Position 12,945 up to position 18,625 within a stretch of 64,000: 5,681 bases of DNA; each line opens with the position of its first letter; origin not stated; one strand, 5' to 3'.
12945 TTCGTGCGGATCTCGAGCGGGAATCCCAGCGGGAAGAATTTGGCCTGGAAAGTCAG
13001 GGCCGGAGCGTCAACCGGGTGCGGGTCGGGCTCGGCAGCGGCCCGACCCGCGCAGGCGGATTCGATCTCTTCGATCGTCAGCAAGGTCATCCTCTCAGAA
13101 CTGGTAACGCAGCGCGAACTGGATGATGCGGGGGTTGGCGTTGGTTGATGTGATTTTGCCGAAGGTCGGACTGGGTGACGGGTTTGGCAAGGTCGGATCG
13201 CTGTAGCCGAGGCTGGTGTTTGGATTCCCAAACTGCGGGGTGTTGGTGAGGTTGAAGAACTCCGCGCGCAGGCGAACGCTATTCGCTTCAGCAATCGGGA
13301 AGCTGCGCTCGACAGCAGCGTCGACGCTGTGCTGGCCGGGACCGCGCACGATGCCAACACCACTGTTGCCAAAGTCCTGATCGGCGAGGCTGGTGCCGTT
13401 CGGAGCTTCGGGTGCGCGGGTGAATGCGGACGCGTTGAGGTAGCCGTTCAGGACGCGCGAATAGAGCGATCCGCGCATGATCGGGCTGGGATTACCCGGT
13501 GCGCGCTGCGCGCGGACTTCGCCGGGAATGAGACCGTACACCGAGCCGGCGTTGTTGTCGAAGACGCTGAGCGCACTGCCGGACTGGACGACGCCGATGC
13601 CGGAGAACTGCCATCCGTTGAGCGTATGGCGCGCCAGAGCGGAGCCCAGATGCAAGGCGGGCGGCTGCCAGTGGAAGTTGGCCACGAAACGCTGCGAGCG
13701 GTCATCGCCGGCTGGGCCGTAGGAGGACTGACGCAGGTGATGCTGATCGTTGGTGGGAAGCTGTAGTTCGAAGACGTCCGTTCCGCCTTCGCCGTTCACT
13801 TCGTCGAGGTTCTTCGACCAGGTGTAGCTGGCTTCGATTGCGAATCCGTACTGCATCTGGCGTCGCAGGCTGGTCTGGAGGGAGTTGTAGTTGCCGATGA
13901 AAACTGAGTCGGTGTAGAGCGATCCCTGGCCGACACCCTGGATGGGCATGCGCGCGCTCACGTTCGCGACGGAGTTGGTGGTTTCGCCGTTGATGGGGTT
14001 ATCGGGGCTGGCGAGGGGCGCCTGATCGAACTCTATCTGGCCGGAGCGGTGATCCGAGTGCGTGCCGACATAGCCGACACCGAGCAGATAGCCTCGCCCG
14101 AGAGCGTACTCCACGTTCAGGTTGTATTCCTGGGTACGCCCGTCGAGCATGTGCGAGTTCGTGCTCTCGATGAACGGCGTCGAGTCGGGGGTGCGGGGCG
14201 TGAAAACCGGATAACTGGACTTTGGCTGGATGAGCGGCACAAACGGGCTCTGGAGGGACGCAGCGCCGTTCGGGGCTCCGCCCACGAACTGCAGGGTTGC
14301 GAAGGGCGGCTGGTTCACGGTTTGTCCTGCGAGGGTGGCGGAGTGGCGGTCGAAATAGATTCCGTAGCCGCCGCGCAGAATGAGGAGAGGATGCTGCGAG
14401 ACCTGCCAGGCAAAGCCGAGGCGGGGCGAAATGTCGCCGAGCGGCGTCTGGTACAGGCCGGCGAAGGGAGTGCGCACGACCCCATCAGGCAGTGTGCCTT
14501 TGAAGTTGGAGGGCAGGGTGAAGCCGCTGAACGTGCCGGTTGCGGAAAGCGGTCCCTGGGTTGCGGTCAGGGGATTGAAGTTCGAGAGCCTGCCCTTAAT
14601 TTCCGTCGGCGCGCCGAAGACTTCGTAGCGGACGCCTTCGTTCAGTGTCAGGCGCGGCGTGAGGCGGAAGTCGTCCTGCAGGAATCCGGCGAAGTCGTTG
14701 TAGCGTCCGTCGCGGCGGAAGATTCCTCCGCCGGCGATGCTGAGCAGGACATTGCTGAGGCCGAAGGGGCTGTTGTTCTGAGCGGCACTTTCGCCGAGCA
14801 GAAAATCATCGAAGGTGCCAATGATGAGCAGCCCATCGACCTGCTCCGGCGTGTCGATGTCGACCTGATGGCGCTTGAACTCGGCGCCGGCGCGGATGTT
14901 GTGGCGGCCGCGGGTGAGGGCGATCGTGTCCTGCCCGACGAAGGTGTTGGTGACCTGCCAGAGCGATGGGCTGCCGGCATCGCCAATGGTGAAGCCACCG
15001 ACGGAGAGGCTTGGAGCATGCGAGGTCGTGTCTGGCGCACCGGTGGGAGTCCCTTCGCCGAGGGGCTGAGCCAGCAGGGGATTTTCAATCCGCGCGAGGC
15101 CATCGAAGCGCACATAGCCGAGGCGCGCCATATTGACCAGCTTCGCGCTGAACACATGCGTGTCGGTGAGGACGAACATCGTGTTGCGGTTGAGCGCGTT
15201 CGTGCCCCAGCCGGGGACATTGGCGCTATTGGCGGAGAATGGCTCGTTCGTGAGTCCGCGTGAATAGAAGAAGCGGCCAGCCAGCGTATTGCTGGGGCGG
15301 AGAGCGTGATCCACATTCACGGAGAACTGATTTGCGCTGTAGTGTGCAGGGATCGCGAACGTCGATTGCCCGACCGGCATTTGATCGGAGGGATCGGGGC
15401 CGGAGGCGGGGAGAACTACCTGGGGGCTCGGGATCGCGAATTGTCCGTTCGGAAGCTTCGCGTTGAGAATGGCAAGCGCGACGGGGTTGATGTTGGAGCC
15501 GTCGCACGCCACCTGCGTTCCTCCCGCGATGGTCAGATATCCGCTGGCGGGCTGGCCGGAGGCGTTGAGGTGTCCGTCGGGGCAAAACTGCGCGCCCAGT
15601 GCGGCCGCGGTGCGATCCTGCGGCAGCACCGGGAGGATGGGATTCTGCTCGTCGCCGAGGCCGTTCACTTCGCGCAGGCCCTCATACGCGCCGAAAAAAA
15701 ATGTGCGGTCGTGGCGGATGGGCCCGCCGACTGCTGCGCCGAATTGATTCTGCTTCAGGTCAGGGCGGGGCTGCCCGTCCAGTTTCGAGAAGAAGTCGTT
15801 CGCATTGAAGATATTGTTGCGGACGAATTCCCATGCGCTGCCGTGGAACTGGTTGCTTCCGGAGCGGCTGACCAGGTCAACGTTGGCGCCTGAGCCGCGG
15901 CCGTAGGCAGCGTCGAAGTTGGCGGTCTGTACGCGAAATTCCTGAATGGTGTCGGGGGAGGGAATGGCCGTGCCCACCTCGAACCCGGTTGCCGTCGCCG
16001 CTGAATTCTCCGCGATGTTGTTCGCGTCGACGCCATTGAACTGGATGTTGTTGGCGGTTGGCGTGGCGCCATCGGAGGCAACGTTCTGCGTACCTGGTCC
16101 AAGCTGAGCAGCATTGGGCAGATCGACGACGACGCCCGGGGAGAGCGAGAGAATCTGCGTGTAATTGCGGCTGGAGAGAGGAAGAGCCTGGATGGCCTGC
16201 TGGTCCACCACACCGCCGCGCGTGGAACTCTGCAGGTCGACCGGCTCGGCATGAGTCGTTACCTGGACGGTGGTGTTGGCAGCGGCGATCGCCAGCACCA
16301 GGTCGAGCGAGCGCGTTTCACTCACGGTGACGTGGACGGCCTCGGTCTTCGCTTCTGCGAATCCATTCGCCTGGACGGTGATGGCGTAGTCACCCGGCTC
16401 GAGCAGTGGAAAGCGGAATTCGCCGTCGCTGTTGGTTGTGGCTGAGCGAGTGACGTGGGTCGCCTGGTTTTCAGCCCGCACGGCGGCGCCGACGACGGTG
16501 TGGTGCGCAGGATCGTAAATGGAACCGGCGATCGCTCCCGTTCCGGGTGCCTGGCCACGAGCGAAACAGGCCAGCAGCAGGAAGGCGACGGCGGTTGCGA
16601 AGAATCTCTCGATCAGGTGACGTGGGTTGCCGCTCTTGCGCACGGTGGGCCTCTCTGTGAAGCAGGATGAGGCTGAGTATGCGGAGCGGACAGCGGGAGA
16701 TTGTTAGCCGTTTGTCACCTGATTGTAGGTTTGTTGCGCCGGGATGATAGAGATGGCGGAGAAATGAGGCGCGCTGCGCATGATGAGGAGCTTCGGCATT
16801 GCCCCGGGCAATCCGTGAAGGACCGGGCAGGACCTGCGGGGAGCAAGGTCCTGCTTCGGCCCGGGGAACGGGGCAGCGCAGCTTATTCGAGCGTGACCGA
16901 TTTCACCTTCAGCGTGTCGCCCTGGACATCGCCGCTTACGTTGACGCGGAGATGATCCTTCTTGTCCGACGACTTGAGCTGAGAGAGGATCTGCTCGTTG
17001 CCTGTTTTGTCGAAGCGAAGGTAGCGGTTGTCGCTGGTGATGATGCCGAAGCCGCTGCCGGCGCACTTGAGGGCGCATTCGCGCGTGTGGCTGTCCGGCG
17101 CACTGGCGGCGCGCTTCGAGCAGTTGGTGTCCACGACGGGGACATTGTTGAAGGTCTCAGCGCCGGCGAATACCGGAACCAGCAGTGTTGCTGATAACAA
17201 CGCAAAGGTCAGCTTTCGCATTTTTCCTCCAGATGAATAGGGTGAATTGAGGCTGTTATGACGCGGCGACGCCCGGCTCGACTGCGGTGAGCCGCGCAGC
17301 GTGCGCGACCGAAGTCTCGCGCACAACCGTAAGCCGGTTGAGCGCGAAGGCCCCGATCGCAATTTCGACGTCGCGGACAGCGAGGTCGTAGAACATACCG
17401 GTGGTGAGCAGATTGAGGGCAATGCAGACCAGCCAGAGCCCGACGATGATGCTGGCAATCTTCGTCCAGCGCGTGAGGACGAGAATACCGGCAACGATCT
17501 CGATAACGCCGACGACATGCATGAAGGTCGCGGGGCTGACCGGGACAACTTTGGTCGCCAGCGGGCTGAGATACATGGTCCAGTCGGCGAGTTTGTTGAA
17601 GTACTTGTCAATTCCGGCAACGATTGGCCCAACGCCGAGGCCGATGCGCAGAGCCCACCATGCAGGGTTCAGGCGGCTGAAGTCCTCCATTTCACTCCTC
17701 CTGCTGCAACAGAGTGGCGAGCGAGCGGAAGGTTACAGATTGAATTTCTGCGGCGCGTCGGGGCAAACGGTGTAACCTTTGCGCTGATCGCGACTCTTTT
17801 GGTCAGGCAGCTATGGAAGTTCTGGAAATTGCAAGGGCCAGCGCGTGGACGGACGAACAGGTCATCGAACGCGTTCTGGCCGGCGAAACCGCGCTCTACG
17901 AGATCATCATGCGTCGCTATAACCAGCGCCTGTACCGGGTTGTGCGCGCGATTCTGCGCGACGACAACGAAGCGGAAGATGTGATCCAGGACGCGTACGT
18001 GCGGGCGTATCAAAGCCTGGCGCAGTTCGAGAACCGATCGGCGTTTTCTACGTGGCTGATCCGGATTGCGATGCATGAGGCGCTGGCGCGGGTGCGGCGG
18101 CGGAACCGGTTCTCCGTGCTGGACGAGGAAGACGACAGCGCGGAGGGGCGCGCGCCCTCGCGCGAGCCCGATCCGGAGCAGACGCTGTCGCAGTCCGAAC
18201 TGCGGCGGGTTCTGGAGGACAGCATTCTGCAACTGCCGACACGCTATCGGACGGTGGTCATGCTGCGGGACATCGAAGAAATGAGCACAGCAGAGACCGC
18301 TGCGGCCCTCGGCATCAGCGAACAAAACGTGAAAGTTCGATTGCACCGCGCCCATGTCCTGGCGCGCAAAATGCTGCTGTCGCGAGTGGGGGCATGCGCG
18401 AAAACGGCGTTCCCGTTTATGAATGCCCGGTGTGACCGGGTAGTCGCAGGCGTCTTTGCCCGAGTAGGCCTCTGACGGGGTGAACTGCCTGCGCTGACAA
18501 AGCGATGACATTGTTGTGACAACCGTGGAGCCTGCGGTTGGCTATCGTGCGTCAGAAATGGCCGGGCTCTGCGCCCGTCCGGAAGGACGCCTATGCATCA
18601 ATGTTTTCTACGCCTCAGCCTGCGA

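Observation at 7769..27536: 11-bp-phased TGACAWW direct repeats recur in six promoter regions: a candidate regulon of the local OmpR-family two-component system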

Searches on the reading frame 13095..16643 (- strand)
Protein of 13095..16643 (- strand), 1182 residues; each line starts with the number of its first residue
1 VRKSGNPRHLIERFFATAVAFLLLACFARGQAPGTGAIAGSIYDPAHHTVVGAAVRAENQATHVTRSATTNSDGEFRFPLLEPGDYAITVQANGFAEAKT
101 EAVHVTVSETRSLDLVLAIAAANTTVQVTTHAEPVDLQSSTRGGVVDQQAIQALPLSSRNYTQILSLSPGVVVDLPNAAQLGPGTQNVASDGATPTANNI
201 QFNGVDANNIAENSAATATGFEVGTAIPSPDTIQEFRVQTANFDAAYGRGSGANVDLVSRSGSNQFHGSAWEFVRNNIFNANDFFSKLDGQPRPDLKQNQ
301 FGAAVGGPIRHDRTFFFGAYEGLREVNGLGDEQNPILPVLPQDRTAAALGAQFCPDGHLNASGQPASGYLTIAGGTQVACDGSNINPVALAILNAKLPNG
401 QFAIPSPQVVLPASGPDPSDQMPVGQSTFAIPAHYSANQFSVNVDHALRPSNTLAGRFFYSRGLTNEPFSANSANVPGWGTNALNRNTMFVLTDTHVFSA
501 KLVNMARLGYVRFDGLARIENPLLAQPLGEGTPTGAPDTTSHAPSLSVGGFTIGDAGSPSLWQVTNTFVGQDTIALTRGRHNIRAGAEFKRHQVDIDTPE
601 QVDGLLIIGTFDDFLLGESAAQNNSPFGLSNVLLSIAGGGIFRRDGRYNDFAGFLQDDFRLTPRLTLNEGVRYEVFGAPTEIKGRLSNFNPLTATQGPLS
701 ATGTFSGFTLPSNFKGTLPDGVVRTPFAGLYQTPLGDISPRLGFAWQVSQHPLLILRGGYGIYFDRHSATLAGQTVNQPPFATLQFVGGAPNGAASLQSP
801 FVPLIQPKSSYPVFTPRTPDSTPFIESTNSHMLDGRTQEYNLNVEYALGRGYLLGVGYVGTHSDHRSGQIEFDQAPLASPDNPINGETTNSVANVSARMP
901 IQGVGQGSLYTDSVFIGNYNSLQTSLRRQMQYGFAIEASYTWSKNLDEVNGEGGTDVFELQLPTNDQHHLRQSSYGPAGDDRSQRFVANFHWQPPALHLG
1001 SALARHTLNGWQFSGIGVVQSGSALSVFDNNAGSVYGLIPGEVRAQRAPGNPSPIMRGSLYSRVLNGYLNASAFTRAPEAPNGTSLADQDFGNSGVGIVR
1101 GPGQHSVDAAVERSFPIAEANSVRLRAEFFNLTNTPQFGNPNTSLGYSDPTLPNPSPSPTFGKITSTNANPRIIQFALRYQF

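Call 12: search_protein_families(library=pfam, proteins=[window:13095-16643:-])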
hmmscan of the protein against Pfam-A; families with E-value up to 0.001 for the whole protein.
window:13095-16643:- (1182 aa): 7 families
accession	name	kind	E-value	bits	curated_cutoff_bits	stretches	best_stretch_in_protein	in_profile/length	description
PF25183.1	OMP_b-brl_4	-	8.1e-182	607.2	30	1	258-1175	1-838/838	Outer membrane beta barrel domain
PF13620.12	CarboxypepD_reg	-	2.8e-19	69.7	32.3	1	38-117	2-81/82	Carboxypeptidase regulatory-like domain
PF13715.12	CarbopepD_reg_2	-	7.1e-07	29.6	32.2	1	38-120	1-79/88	CarboxypepD_reg-like domain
PF07715.20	Plug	-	1.3e-05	26.1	23.9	1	145-252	11-104/107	TonB-dependent Receptor Plug Domain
PF17210.9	SdrD_B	-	2.6e-05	24.8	29.7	1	43-99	17-74/112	SdrD B-like domain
PF14686.12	fn3_3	-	5.6e-05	23.3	24.4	1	51-111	6-71/75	Polysaccharide lyase family 4, domain II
PF00593.30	TonB_dep_Rec_b-barrel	-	0.00022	21.6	27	1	555-766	110-244/436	TonB dependent receptor-like, beta-barrel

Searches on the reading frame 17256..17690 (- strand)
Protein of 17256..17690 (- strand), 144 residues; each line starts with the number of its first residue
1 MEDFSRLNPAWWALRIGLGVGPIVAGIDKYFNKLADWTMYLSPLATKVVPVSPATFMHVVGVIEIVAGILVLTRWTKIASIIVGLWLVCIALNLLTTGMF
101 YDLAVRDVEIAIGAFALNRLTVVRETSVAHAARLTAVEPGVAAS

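Call 12: search_protein_families(library=pfam, proteins=[window:17256-17690:-])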
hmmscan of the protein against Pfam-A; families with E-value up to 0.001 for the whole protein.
window:17256-17690:- (144 aa): 2 families
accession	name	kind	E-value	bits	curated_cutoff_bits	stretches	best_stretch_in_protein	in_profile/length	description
PF07681.17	DoxX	-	2.8e-05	25.1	23.6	1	11-91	2-80/85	DoxX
PF07291.16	MauE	-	0.00093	19.9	27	1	10-96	4-88/128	Methylamine utilisation protein MauE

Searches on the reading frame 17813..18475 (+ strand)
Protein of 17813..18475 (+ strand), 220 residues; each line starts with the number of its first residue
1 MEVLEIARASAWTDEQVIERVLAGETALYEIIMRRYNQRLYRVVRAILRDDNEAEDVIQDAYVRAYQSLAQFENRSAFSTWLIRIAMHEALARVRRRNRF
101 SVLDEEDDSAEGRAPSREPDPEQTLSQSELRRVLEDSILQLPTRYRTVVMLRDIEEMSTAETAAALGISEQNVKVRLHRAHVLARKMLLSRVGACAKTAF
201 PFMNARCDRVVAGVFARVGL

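Call 12: search_protein_families(library=pfam, proteins=[window:17813-18475:+])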
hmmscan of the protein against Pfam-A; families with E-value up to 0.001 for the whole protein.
window:17813-18475:+ (220 aa): 4 families
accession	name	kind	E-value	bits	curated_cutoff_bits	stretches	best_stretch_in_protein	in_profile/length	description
PF04542.20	Sigma70_r2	-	7.1e-17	61.4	24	1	33-99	2-70/71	Sigma-70 region 2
PF08281.18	Sigma70_r4_2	-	1.2e-16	60.6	25.7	1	132-180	2-50/54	Sigma-70, region 4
PF04545.22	Sigma70_r4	-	8.9e-09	35.2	24.1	1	140-180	4-44/50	Sigma-70, region 4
PF07638.17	Sigma70_ECF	-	1.4e-06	28.8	21.1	1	16-180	6-175/185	ECF sigma factor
